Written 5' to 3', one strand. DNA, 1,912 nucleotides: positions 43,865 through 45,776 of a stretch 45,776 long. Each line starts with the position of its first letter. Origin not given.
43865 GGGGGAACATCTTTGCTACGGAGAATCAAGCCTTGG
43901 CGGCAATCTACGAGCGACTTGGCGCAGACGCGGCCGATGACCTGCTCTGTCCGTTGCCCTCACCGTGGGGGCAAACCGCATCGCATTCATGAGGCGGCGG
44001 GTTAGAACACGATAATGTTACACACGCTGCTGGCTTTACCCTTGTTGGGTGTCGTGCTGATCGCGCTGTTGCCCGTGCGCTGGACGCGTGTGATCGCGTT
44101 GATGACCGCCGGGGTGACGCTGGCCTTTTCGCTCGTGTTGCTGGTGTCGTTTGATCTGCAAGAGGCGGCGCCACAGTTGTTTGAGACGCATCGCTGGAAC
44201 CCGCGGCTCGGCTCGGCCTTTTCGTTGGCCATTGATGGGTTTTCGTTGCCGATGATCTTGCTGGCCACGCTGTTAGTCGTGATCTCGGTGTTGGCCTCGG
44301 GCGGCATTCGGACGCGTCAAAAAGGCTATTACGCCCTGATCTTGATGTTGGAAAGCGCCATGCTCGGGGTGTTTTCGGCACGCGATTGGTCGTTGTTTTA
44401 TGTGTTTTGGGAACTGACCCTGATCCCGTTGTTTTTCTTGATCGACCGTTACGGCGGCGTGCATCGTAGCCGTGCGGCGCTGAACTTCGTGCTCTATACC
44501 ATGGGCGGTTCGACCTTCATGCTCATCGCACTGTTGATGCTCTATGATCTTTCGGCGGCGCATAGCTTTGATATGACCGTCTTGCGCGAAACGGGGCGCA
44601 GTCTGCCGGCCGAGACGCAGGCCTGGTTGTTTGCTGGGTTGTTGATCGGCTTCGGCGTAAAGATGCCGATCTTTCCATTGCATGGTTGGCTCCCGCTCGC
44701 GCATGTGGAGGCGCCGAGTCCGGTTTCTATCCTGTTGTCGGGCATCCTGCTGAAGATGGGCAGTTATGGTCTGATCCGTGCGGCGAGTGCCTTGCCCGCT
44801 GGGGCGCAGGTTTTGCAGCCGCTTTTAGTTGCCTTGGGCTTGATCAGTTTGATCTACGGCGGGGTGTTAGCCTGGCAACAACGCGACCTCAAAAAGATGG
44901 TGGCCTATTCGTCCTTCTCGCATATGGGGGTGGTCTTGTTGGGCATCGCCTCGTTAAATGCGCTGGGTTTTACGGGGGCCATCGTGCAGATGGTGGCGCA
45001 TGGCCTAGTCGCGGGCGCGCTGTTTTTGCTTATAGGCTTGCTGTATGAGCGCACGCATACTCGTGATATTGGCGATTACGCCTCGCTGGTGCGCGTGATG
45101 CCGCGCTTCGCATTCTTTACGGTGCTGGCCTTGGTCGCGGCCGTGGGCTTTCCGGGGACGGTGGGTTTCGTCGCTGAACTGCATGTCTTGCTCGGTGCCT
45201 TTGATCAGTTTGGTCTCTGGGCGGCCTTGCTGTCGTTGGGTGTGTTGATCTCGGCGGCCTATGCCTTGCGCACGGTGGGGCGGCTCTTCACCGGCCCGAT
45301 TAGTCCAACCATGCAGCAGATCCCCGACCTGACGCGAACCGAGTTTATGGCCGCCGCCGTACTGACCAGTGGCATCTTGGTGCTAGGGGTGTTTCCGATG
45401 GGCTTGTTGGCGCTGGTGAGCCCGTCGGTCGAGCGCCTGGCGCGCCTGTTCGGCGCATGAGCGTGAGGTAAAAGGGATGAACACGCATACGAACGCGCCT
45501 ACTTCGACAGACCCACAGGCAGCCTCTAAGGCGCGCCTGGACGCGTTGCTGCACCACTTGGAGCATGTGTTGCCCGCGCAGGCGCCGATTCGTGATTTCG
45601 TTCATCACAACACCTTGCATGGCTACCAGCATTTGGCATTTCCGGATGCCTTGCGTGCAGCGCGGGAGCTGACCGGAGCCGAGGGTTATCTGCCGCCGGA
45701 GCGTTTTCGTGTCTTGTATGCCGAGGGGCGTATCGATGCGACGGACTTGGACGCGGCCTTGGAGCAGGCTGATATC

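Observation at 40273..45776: Composite candidate operon: USP, CsoSCA-like protein, insertion-bearing SulP, DabB, DabA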

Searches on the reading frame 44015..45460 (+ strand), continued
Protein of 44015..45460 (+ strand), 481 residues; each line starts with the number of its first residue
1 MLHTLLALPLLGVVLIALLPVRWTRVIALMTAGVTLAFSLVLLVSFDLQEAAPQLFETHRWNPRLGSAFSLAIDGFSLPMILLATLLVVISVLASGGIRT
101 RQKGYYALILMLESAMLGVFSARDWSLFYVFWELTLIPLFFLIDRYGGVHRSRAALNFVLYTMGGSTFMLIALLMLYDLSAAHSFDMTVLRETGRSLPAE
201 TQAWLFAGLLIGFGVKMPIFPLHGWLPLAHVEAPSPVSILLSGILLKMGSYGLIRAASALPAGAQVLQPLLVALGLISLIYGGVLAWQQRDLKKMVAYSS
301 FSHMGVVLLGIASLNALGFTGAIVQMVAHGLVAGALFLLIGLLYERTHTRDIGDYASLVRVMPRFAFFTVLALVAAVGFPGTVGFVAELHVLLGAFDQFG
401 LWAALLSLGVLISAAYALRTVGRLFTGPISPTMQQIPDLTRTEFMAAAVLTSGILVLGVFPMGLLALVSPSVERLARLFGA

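Call 94: find_homologous_proteins(query=L090:17789-19279:+, max_evalue=1e-60)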
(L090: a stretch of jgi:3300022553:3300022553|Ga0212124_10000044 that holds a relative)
Query L090:17789-19279:+ (496 aa): 3550 proteins with E <= 1e-60 among 8000 candidates; the best 120 are listed.
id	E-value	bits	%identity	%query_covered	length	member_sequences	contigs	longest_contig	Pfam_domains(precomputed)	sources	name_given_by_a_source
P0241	0.0e+0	1036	100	100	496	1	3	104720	PF00361.26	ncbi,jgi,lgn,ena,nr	ncbi:MAG: NADH-quinone oxidoreductase subunit M [Betaproteobacteria bacterium]|nr:MAG: NADH-quinone 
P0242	1.4e-259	880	85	95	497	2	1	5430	PF00361.26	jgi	jgi:NADH-quinone oxidoreductase subunit M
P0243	2.2e-245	834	81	95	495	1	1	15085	PF00361.26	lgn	-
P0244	5.0e-242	822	80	99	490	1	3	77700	PF00361.26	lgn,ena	-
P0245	2.8e-233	794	77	95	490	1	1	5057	PF00361.26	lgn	-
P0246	3.2e-233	793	76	99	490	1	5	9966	PF00361.26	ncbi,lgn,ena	-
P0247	7.1e-232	789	75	99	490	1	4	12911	PF00361.26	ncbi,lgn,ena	-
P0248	2.7e-231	787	75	99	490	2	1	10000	PF00361.26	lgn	-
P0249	1.2e-229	782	77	96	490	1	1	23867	PF00361.26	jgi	jgi:NADH-quinone oxidoreductase subunit M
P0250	2.4e-228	777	75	96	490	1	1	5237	PF00361.26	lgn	-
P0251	6.4e-228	776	74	99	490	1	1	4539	PF00361.26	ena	-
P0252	1.3e-226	772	74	96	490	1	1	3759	PF00361.26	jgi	jgi:NADH-quinone oxidoreductase subunit M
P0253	2.2e-226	771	74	98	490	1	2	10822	PF00361.26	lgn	-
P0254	7.6e-225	766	76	96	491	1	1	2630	PF00361.26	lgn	-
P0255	1.4e-221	755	73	96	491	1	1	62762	PF00361.26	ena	-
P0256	2.9e-219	747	72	98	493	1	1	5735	PF00361.26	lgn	-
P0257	3.1e-219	747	73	96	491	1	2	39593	PF00361.26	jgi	jgi:NADH-quinone oxidoreductase subunit M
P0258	6.5e-219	746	72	95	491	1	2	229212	PF00361.26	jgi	jgi:NADH-quinone oxidoreductase subunit M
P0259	1.7e-218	745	72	95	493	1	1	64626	PF00361.26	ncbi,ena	-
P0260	2.6e-218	744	72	96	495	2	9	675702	PF00361.26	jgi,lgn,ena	jgi:NADH-quinone oxidoreductase subunit M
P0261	7.1e-217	740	72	96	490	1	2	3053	PF00361.26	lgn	-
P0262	1.0e-216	739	72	98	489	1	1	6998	PF00361.26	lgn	-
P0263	1.6e-216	738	72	98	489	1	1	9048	PF00361.26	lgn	-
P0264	1.6e-215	735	70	95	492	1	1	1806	PF00361.26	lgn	-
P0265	2.8e-215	734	70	98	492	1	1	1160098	PF00361.26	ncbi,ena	-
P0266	2.6e-214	731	69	95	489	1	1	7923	PF00361.26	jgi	-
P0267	2.9e-214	731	72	95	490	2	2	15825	PF00361.26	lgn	-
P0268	3.2e-214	731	70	95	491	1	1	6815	PF00361.26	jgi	-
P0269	3.9e-214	730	71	96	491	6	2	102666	PF00361.26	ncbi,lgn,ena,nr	ncbi:MAG TPA: NADH-quinone oxidoreductase subunit M [Thiobacillaceae bacterium]|nr:NADH-quinone oxid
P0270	1.6e-213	728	69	98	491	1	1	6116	PF00361.26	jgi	-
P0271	1.9e-213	728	69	98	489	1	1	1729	PF00361.26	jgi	-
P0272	3.7e-213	727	69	98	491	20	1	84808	PF00361.26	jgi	-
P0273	2.3e-212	725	69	98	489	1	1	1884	PF00361.26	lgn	-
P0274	6.3e-212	723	68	98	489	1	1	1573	PF00361.26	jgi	jgi:NADH-quinone oxidoreductase subunit M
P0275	7.5e-212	723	69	98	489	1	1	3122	PF00361.26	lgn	-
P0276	2.7e-211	721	69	98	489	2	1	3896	PF00361.26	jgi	jgi:NADH-quinone oxidoreductase subunit M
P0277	4.3e-211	720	68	98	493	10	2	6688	PF00361.26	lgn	-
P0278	6.3e-211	720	68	98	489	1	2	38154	PF00361.26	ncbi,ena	-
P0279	1.8e-210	718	68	98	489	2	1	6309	PF00361.26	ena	-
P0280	1.9e-210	718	71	96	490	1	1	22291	PF00361.26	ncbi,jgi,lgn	-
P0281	6.5e-210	717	68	95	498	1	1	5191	PF00361.26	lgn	-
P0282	8.5e-210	716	68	98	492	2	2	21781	PF00361.26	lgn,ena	-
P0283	3.6e-208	711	67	99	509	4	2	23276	PF00361.26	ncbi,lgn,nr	ncbi:MAG: NADH-quinone oxidoreductase subunit M [Sulfurimicrobium sp.]|nr:NADH-quinone oxidoreductas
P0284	2.3e-207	708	70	95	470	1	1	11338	PF00361.26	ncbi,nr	ncbi:MAG: NADH-quinone oxidoreductase subunit M, partial [Sulfurimicrobium sp.]|nr:NADH-quinone oxid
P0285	7.3e-207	707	67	98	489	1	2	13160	PF00361.26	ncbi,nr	ncbi:MAG: NADH-quinone oxidoreductase subunit M [Gammaproteobacteria bacterium]|nr:NADH-quinone oxid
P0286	2.8e-206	705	67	98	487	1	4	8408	PF00361.26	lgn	-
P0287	4.5e-206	704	67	98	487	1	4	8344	PF00361.26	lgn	-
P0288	5.8e-206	704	67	98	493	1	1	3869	PF00361.26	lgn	-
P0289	9.9e-206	703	67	95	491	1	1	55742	PF00361.26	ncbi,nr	ncbi:MAG: NADH-quinone oxidoreductase subunit M [Sulfuricellaceae bacterium]|nr:NADH-quinone oxidore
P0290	2.2e-205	702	68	99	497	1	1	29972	PF00361.26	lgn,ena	-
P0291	6.3e-205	700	69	95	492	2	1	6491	PF00361.26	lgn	-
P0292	4.2e-204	697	68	95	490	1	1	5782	PF00361.26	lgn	-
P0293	5.6e-204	697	67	98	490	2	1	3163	PF00361.26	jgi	-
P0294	1.4e-203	696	68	95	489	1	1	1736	PF00361.26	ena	-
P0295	5.3e-203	694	68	95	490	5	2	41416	PF00361.26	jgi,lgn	jgi:NADH-quinone oxidoreductase subunit M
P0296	2.3e-202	692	71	98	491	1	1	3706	PF00361.26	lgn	-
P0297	9.1e-202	690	67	95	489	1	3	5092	PF00361.26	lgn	-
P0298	9.3e-202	690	66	98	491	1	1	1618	PF00361.26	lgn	-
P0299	1.1e-201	689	69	95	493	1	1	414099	PF00361.26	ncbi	-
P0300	1.7e-201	689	68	99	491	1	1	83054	PF00361.26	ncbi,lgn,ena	-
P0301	4.3e-201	687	65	98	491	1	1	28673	PF00361.26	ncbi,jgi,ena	ncbi:MAG: NADH-quinone oxidoreductase subunit M [Sulfuricellaceae bacterium]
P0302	1.7e-200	685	67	96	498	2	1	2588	PF00361.26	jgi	-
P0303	2.1e-200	685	67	98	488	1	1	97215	PF00361.26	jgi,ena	-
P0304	2.1e-200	685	67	95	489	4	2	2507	PF00361.26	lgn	-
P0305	3.8e-200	684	67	95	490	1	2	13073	PF00361.26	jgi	jgi:NADH-quinone oxidoreductase subunit M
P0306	5.3e-200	684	66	96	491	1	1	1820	PF00361.26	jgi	jgi:NADH-quinone oxidoreductase subunit M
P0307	8.7e-200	683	65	96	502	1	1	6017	PF00361.26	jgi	-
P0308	9.3e-200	683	65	96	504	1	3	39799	PF00361.26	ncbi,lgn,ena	-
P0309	9.3e-200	683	67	95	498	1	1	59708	PF00361.26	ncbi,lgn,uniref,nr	ncbi:complex I subunit 4 family protein [Thiohalomonas denitrificans]|uniref:NADH-quinone oxidoreduc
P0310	1.6e-199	682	66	96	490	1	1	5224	PF00361.26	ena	-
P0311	1.7e-199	682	67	95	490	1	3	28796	PF00361.26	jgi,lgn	jgi:NADH-quinone oxidoreductase subunit M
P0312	2.5e-199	682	66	95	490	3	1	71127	PF00361.26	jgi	jgi:NADH-quinone oxidoreductase subunit M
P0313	3.1e-199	681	67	95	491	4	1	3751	PF00361.26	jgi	jgi:NADH-quinone oxidoreductase subunit M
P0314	3.5e-199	681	66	98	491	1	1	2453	PF00361.26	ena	-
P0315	3.9e-199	681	66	95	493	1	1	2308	PF00361.26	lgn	-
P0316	7.1e-199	680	67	98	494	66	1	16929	PF00361.26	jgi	jgi:NADH-quinone oxidoreductase subunit M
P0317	1.0e-198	680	65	96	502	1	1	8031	PF00361.26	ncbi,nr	ncbi:MAG: NADH-quinone oxidoreductase subunit M [Pseudomonadota bacterium]|nr:NADH-quinone oxidoredu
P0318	3.4e-198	678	66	98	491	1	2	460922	PF00361.26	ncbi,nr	ncbi:MAG: NADH-quinone oxidoreductase subunit M [Gammaproteobacteria bacterium]|nr:NADH-quinone oxid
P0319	3.5e-198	678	66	98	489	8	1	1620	PF00361.26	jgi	jgi:NADH-quinone oxidoreductase subunit M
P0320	3.8e-198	678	66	98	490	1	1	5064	PF00361.26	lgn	-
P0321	4.5e-198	678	67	98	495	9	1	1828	PF00361.26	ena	-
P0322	5.5e-198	677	65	96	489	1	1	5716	PF00361.26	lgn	-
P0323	5.7e-198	677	66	96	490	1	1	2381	PF00361.26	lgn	-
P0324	1.6e-197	676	64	100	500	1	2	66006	PF00361.26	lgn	-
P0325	2.4e-197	675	65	96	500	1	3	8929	PF00361.26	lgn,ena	-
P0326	4.0e-197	674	66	96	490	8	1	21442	PF00361.26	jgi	jgi:NADH-quinone oxidoreductase subunit M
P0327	4.1e-197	674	64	98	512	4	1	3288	PF00361.26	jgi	-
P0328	5.2e-197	674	63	95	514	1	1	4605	PF00361.26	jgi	jgi:NADH-quinone oxidoreductase subunit M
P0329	7.8e-197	673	65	98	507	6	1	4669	PF00361.26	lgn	-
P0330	1.5e-196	673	67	95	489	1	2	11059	PF00361.26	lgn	-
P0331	1.8e-196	672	64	95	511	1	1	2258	PF00361.26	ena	-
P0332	2.1e-196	672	65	95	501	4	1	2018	PF00361.26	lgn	-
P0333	2.1e-196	672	67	98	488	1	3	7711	PF00361.26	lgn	-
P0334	3.0e-196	672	65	97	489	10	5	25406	PF00361.26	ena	-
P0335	5.9e-196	671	66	98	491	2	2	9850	PF00361.26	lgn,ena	-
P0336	1.8e-195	669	65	98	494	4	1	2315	PF00361.26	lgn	-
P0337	1.9e-195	669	65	98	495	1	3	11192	PF00361.26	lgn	-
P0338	2.1e-195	669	65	98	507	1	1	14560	PF00361.26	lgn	-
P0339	2.6e-195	668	65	98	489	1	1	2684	PF00361.26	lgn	-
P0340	2.7e-195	668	66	96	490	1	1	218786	PF00361.26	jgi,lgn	jgi:NADH-quinone oxidoreductase subunit M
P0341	3.5e-195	668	64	98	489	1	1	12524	PF00361.26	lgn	-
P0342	3.9e-195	668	64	98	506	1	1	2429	PF00361.26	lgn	-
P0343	4.4e-195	668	63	96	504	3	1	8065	PF00361.26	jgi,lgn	jgi:NADH-quinone oxidoreductase subunit M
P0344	4.5e-195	668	66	96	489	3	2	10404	PF00361.26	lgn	-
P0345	6.0e-195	667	66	96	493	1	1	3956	PF00361.26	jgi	-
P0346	9.7e-195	667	64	98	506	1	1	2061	PF00361.26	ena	-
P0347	1.1e-194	666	64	98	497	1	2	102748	PF00361.26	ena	-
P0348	1.1e-194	666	65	96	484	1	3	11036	PF00361.26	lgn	-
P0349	1.1e-194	666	63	96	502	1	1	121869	PF00361.26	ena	-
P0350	1.1e-194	666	62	98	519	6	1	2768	PF00361.26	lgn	-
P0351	1.2e-194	666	63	96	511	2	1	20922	PF00361.26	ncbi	ncbi:MAG: NADH-quinone oxidoreductase subunit M [Pseudomonadota bacterium]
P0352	1.2e-194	666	65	98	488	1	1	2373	PF00361.26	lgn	-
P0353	1.4e-194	666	65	98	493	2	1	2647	PF00361.26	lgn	-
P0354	1.6e-194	666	65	95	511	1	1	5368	PF00361.26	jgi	jgi:NADH-quinone oxidoreductase subunit M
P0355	1.8e-194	666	66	97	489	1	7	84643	PF00361.26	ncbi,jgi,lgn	-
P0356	1.9e-194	666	65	95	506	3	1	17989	PF00361.26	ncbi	-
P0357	2.5e-194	665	63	96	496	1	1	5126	PF00361.26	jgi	jgi:NADH-quinone oxidoreductase subunit M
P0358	3.2e-194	665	65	95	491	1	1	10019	PF00361.26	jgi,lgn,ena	-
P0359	3.8e-194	665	63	100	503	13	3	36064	PF00361.26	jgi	-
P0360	4.7e-194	664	65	98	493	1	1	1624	PF00361.26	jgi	jgi:NADH-quinone oxidoreductase subunit M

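Call 95: find_encoding_contigs(protein=P0309, flank=10000, max_places=1)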
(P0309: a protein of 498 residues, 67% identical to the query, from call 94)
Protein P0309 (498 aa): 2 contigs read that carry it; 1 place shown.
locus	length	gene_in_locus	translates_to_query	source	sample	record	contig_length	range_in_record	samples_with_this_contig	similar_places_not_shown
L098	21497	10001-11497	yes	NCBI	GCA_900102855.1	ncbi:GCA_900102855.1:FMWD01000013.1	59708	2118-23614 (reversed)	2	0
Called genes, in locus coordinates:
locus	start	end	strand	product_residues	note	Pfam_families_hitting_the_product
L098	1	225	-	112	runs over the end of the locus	PF00543:P-II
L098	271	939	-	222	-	PF09694:Gcw_chp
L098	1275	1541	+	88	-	PF04380:BMFP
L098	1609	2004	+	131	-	PF07681:DoxX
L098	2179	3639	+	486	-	PF00361:Proton_antipo_M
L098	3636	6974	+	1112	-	PF10070:DabA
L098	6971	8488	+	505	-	PF00662:Proton_antipo_N, PF00361:Proton_antipo_M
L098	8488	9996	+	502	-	PF00361:Proton_antipo_M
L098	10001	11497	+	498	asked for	PF00361:Proton_antipo_M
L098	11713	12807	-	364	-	-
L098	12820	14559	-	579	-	PF00916:Sulfate_transp, PF01740:STAS, PF13466:STAS_2 (weak)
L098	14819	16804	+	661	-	PF03600:CitMHS, PF02080:TrkA_C (weak), PF00939:Na_sulph_symp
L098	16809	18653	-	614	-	PF01435:Peptidase_M48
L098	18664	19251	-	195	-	PF04011:LemA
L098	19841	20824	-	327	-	PF01278:Omptin, PF17251:Pom (weak)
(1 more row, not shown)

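Call 96: find_encoding_contigs(protein=P0265, flank=10000, max_places=1)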
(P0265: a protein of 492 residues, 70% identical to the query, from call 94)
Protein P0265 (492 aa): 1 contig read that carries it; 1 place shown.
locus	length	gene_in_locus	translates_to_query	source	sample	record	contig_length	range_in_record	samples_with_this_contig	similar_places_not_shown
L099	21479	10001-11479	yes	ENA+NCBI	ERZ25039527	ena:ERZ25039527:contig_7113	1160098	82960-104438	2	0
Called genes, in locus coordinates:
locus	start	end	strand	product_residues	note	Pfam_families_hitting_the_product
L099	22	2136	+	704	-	PF00916:Sulfate_transp, PF01740:STAS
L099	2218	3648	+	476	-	PF00361:Proton_antipo_M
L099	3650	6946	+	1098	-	PF10070:DabA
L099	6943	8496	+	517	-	PF00662:Proton_antipo_N, PF00361:Proton_antipo_M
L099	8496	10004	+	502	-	PF00361:Proton_antipo_M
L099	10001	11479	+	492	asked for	PF00361:Proton_antipo_M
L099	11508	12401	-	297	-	PF00009:GTP_EFTU (weak), PF01926:MMR_HSR1, PF02421:FeoB_N, PF03193:RsgA_GTPase (faint), PF04548:AIG1, PF00350:Dynamin_N (faint), PF07650:KH_2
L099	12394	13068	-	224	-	PF22935:RM44_endonuclase (faint), PF14622:Ribonucleas_3_3, PF00636:Ribonuclease_3, PF00035:dsrm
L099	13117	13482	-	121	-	PF16137:DUF4845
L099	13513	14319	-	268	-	PF10502:Peptidase_S26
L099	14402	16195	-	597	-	PF00009:GTP_EFTU, PF03144:GTP_EFTU_D2, PF14492:EFG_III (weak), PF00679:EFG_C, PF06421:LepA_C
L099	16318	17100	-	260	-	-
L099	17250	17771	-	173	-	PF00437:T2SSE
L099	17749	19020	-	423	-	PF05157:MshEN, PF00437:T2SSE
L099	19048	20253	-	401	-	PF00437:T2SSE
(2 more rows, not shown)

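Call 97: find_encoding_contigs(protein=P0318, flank=10000, max_places=1)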
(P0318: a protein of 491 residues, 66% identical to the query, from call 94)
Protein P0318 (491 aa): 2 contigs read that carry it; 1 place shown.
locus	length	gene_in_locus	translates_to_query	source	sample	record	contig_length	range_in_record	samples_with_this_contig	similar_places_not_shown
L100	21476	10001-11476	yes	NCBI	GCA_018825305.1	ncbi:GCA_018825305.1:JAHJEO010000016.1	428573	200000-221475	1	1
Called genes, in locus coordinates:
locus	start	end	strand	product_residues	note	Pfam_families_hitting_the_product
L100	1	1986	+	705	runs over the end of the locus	PF00916:Sulfate_transp, PF01740:STAS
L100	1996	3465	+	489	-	PF00361:Proton_antipo_M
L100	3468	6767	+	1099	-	PF10070:DabA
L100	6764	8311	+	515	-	PF00662:Proton_antipo_N, PF00361:Proton_antipo_M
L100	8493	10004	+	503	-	PF00361:Proton_antipo_M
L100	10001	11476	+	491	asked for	PF00361:Proton_antipo_M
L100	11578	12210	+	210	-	PF00691:OmpA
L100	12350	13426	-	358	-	PF20686:CsoSCA_cat (weak)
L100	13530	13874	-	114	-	PF01934:HepT-like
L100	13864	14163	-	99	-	PF01909:NTP_transf_2, PF18765:Polbeta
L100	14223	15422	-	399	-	PF00465:Fe-ADH, PF13685:Fe-ADH_2, PF25137:ADH_Fe_C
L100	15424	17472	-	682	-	PF02421:FeoB_N, PF07670:Gate, PF07664:FeoB_C (weak), PF07670:Gate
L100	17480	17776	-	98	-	PF03992:ABM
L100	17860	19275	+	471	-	PF03435:Sacchrp_dh_NADP, PF16653:Sacchrp_dh_C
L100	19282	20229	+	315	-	PF10017:Methyltransf_33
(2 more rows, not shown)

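Call 99: find_encoding_contigs(protein=P0340, flank=10000, max_places=1)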
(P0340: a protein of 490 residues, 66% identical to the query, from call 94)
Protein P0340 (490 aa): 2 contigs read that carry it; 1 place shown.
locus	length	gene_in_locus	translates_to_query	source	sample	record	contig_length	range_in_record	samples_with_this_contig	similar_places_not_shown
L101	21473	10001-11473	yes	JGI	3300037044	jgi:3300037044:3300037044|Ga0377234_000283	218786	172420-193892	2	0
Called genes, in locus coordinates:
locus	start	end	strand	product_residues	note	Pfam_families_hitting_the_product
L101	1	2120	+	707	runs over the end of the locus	PF00916:Sulfate_transp, PF01740:STAS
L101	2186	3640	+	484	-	PF00361:Proton_antipo_M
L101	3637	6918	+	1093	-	PF10070:DabA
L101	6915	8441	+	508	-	PF00662:Proton_antipo_N, PF00361:Proton_antipo_M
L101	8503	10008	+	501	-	PF00361:Proton_antipo_M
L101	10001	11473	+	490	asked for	PF00361:Proton_antipo_M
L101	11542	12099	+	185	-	PF05685:Uma2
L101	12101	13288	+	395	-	PF02441:Flavoprotein, PF04127:DFP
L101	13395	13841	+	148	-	PF00692:dUTPase, PF22769:DCD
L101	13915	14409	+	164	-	PF13650:Asp_protease_2, PF13975:gag-asp_proteas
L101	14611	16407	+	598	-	PF03190:Thioredox_DsbH, PF13098:Thioredoxin_2 (weak), PF13899:Thioredoxin_7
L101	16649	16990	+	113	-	PF12840:HTH_20 (weak), PF01022:HTH_5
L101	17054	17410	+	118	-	PF01451:LMWPc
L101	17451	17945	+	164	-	PF01451:LMWPc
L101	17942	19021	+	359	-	PF01758:SBF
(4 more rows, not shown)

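Call 100: find_encoding_contigs(protein=P0349, flank=10000, max_places=1)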
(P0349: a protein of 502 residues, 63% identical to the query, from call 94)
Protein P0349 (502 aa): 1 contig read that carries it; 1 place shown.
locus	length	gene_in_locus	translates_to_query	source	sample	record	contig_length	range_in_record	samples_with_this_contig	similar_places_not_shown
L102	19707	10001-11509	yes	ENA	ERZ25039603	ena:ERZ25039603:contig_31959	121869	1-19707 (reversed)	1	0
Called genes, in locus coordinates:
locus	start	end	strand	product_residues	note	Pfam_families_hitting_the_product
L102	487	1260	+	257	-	PF00916:Sulfate_transp (weak)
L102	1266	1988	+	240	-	PF01740:STAS (weak)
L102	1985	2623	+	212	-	PF00361:Proton_antipo_M (faint)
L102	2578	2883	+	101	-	PF00361:Proton_antipo_M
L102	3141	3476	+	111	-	-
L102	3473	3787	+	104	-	PF10070:DabA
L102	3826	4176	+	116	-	-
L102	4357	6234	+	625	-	PF10070:DabA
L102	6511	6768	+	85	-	-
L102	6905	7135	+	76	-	-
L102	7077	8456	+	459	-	PF00662:Proton_antipo_N, PF00361:Proton_antipo_M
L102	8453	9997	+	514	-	PF00361:Proton_antipo_M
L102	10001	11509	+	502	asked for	PF00361:Proton_antipo_M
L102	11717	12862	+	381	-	-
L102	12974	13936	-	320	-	PF03600:CitMHS, PF02080:TrkA_C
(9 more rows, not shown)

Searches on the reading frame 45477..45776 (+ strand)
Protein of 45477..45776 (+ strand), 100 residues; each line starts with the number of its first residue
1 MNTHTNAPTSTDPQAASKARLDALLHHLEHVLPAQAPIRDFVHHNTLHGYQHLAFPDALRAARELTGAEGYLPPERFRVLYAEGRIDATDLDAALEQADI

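Call 7: search_protein_families(library=pfam, proteins=[window:45477-45776:+], max_evalue=0.01)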
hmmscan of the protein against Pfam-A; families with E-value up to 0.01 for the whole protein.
window:45477-45776:+ (100 aa): 1 family
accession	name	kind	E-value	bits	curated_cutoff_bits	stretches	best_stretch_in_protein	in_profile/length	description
PF10070.14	DabA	-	2.4e-17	63.1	25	1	26-95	2-71/747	Probable inorganic carbon transporter subunit DabA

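Call 8: search_protein_families(library=ncbifam, proteins=[window:45477-45776:+], max_evalue=0.01)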
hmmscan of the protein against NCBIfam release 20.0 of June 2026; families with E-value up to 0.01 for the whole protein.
window:45477-45776:+ (100 aa): 0 families
